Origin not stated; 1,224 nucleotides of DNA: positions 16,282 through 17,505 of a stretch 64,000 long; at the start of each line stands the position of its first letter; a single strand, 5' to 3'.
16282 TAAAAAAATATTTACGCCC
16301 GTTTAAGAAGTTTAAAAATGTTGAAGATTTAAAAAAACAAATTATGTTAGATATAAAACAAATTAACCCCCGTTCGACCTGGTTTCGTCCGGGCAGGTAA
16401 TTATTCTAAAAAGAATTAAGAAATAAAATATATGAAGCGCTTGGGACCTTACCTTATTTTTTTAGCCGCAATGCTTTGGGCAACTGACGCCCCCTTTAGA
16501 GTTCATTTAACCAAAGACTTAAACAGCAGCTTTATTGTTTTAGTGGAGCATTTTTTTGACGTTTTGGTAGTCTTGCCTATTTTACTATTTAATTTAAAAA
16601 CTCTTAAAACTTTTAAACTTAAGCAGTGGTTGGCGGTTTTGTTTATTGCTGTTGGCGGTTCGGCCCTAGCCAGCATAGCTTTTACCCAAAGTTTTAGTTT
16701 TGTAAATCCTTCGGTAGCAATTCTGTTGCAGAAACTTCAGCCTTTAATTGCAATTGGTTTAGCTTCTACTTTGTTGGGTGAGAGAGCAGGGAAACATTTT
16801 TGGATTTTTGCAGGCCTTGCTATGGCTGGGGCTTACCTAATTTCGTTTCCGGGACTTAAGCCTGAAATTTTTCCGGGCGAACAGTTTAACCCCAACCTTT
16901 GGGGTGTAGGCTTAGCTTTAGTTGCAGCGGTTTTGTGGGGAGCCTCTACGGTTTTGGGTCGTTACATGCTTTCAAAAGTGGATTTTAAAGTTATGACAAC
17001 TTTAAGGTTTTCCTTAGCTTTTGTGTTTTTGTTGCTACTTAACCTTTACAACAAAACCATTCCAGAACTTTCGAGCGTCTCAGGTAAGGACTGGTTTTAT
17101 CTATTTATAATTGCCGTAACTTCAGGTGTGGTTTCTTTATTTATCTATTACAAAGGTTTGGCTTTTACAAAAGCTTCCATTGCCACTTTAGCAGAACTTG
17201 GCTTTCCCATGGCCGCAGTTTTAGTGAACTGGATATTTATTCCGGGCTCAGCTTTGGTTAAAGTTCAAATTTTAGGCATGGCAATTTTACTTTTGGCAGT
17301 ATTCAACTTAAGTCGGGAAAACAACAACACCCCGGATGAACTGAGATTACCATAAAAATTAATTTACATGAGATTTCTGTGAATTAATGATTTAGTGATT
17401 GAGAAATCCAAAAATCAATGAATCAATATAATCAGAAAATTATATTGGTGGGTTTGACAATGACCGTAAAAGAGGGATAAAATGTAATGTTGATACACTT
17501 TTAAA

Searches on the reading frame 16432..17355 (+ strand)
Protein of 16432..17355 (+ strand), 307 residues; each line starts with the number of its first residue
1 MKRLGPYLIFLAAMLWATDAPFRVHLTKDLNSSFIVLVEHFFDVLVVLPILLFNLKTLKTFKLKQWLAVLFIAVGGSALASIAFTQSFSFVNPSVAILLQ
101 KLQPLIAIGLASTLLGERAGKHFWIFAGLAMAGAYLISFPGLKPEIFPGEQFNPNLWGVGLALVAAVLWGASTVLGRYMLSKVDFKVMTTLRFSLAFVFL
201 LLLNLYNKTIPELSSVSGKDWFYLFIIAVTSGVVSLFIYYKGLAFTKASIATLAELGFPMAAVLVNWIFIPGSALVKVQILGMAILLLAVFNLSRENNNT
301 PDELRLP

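Call 28: search_protein_families(library=pfam, proteins=[window:16432-17355:+], max_evalue=0.01)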
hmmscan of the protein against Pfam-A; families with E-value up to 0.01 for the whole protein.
window:16432-17355:+ (307 aa): 1 family
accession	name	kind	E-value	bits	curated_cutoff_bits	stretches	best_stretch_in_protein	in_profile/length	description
PF00892.27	EamA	-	2.5e-36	125.4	28.2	2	5-138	3-134/135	EamA-like transporter family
